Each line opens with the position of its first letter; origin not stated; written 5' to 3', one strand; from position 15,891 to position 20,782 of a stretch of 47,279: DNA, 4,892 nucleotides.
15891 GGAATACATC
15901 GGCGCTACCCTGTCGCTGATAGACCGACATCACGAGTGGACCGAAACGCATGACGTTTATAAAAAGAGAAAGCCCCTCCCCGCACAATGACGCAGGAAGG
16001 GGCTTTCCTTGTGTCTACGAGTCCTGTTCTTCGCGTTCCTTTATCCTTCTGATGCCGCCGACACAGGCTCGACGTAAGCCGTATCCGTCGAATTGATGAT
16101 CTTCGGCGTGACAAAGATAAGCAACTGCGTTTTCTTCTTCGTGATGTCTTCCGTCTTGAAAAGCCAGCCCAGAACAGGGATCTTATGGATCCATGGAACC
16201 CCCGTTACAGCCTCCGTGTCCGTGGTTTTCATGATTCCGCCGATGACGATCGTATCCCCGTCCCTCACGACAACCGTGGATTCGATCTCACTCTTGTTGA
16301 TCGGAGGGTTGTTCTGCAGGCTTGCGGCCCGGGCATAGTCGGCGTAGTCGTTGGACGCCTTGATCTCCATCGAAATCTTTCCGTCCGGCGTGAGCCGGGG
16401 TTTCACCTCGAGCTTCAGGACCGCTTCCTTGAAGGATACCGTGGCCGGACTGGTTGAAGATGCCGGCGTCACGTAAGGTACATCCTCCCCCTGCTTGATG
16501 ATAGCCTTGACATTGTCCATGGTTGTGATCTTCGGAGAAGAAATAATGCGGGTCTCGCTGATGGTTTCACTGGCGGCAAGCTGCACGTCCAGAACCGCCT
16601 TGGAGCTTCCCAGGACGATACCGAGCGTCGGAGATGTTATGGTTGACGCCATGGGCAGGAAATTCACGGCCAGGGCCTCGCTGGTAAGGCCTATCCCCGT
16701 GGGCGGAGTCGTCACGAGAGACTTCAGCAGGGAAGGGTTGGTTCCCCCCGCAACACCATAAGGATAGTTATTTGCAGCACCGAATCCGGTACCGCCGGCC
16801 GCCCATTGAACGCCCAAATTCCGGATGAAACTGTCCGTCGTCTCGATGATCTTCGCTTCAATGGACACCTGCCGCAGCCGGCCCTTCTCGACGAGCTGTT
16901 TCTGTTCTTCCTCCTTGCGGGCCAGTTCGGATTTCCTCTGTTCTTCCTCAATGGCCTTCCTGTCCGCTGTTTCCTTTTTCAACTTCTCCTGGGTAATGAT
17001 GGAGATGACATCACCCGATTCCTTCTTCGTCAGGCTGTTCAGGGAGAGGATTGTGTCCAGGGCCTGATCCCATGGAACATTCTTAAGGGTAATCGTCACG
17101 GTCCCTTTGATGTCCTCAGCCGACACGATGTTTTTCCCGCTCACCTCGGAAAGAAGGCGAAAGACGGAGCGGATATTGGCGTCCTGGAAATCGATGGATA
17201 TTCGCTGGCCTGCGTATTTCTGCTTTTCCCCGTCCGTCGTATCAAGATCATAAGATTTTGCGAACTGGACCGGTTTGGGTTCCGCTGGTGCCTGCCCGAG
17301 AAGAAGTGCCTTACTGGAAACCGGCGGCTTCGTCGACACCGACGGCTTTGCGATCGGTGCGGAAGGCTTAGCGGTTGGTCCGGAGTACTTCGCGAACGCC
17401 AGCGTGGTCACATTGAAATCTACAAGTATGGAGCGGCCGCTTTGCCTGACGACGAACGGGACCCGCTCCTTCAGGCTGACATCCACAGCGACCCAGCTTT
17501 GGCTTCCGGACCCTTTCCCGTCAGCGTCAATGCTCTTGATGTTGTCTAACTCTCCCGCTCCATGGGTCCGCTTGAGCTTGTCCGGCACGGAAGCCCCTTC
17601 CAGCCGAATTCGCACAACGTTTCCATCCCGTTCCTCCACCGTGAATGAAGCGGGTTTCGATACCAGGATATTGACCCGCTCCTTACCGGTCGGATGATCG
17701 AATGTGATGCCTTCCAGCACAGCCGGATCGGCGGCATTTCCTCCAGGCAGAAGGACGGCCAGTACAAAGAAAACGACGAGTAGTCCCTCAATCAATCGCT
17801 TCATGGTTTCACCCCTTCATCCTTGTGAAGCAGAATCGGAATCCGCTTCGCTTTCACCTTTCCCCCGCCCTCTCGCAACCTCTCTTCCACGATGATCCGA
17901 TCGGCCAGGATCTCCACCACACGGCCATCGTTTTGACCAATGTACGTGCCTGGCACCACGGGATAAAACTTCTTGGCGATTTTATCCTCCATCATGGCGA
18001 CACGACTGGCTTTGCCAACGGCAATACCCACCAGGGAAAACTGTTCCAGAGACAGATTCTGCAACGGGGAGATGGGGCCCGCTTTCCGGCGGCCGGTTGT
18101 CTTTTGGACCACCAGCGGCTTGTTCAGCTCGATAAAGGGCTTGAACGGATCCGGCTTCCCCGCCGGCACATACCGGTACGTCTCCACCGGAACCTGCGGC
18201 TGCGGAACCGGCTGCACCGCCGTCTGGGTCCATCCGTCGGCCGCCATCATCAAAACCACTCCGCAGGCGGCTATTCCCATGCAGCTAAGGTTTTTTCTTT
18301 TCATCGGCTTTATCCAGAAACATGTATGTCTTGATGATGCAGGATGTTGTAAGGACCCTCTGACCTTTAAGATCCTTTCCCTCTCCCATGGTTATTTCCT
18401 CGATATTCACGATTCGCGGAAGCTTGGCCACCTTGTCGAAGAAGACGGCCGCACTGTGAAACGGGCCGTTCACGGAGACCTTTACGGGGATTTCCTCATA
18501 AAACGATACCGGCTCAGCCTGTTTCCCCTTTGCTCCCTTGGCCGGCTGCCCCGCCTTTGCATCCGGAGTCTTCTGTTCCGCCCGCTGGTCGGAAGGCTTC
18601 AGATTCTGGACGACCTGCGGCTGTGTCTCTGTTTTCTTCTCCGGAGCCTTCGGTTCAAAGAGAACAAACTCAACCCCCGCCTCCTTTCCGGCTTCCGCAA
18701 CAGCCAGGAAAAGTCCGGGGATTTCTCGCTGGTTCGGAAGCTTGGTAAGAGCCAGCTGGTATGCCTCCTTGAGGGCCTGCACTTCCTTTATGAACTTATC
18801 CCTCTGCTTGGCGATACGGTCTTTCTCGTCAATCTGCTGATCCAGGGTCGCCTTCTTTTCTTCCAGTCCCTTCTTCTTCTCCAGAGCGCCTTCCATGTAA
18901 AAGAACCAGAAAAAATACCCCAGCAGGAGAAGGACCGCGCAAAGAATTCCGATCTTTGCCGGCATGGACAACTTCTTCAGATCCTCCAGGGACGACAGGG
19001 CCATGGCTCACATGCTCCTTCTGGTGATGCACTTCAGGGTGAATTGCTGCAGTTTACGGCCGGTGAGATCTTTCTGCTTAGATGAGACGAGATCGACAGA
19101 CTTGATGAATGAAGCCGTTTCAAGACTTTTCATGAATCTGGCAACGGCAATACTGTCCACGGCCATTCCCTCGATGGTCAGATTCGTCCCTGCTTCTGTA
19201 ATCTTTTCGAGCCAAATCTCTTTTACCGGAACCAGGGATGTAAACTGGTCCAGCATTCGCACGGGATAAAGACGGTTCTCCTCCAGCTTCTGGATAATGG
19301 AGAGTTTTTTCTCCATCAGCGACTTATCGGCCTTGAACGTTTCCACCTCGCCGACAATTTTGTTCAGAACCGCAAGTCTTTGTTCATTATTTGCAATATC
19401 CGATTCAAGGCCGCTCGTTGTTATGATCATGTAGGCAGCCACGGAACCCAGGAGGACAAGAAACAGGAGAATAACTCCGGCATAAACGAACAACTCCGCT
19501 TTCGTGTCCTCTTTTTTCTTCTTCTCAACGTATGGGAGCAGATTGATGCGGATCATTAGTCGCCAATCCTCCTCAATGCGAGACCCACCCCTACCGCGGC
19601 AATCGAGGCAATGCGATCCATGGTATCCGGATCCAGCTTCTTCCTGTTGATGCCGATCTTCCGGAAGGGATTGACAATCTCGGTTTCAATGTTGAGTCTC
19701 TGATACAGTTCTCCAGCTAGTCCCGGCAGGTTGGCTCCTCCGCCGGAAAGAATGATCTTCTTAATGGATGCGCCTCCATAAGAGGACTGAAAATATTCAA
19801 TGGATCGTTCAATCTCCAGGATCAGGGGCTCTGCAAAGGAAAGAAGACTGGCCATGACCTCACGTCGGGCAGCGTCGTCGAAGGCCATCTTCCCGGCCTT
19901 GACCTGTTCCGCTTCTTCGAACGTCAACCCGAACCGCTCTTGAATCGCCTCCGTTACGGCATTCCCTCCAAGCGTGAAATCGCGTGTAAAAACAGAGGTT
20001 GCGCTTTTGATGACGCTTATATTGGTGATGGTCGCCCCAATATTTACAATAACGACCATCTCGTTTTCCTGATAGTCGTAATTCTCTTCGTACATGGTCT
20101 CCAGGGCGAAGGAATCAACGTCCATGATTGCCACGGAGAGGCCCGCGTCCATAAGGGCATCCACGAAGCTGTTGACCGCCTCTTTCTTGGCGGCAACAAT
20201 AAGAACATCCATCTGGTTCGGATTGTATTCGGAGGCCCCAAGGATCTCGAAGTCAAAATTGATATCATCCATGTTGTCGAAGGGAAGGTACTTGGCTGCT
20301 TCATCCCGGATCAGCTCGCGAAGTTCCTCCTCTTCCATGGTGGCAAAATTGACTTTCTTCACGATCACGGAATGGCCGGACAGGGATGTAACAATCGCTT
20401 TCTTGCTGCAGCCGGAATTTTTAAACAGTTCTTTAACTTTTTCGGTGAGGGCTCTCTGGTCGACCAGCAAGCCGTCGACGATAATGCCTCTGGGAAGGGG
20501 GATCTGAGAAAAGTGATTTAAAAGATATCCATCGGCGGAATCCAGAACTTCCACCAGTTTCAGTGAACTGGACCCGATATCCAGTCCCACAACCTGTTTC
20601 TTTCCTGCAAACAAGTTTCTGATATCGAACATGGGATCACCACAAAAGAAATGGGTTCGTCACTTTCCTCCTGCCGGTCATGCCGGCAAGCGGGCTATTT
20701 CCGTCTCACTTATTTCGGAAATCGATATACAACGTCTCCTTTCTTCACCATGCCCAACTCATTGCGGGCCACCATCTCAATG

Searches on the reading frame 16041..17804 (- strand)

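Call 4: search_protein_families(library=pfam, proteins=[window:16041-17804:-], max_evalue=0.01)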
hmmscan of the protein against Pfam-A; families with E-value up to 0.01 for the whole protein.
window:16041-17804:- (587 aa): 3 families
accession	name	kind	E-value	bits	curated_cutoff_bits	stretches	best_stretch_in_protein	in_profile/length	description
PF00263.26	Secretin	-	1.8e-48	164.8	27.5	1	413-570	3-168/169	Bacterial type II and III secretion system protein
PF07660.19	STN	-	6e-10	39.2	28.4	1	226-271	4-51/52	Secretin and TonB N terminus short domain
PF21305.2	type_II_gspD_N0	-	2.5e-06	27.7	27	1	204-254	1-52/71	GspD-like, N0 domain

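Call 66: search_protein_families(library=ncbifam, proteins=[window:16041-17804:-], max_evalue=0.01)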
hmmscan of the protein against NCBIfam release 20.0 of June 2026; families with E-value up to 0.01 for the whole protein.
window:16041-17804:- (587 aa): 8 families
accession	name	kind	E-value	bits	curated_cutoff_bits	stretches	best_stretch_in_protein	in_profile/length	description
TIGR02515.1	IV_pilus_PilQ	subfamily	2.3e-95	320.1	284.35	2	310-571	169-428/428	type IV pilus secretin PilQ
TIGR02517.1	type_II_gspD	equivalog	4e-63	213.8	351.35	2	311-576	336-596/600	type II secretion system secretin GspD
NF010083.0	PRK13568.1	equivalog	1.1e-55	189.2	554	2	403-571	250-418/419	DNA uptake porin HofQ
NF007851.2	PRK10560.1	exception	2.5e-44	151.7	598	2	403-572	242-411/412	DNA uptake porin HofQ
TIGR02519.1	pilus_MshL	equivalog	2.2e-31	109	250.2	1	310-570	34-290/290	pilus (MSHA type) biogenesis protein MshL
TIGR02516.1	type_III_yscC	equivalog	2.2e-31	108.9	238.45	1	309-571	232-462/463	type III secretion system outer membrane ring subunit SctC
NF011873.0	PRK15346.1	equivalog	1.5e-16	60.2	524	1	405-566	329-490/499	EscC/YscC/HrcC family type III secretion system outer membrane ring protein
NF042912.1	Amuc_1098_fam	equivalog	3.4e-15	55.2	750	1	502-573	728-799/805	Amuc_1098 family type IV pilus outer membrane protein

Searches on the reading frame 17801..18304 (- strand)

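Call 50: search_protein_families(library=pfam, proteins=[window:17801-18304:-], max_evalue=0.001)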
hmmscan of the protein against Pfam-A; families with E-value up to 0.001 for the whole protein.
window:17801-18304:- (167 aa): 1 family
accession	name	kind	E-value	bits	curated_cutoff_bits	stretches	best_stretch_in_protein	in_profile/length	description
PF04351.19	PilP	-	4.7e-14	53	25.6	1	26-152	13-139/146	Pilus assembly protein, PilP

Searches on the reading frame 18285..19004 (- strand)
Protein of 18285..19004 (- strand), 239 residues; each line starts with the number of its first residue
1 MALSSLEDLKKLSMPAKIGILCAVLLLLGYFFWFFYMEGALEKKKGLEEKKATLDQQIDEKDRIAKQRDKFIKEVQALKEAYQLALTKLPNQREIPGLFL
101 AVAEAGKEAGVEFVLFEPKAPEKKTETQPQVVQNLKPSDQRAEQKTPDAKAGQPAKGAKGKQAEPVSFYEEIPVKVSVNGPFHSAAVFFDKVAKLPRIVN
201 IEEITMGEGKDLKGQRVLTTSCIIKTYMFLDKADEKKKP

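Call 50: search_protein_families(library=pfam, proteins=[window:18285-19004:-], max_evalue=0.001)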
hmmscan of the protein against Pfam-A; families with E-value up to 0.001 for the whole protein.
window:18285-19004:- (239 aa): 1 family
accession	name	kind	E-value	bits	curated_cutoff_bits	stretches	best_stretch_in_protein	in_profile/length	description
PF04350.18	PilO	-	9.1e-33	113.9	22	2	160-231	75-145/145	Pilus assembly protein, PilO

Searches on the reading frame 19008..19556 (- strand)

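Call 50: search_protein_families(library=pfam, proteins=[window:19008-19556:-], max_evalue=0.001)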
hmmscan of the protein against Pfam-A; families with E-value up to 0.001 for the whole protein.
window:19008-19556:- (182 aa): 1 family
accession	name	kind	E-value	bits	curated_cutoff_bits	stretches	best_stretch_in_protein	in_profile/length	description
PF05137.18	PilN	-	5.8e-17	61.9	22.8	1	100-176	1-76/78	Fimbrial assembly protein (PilN)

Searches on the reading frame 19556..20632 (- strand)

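Call 50: search_protein_families(library=pfam, proteins=[window:19556-20632:-], max_evalue=0.001)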
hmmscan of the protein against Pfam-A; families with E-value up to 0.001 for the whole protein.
window:19556-20632:- (358 aa): 3 families
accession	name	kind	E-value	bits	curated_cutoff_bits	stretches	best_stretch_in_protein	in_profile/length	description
PF11104.14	PilM_2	-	1.1e-81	274.8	27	1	16-355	1-339/340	Type IV pilus assembly protein PilM;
PF14450.12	FtsA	-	3.1e-10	40.9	31.8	1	194-322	1-112/127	Cell division protein FtsA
PF06723.19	MreB_Mbl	-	5.7e-05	22.5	27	0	188-232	142-186/327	MreB/Mbl protein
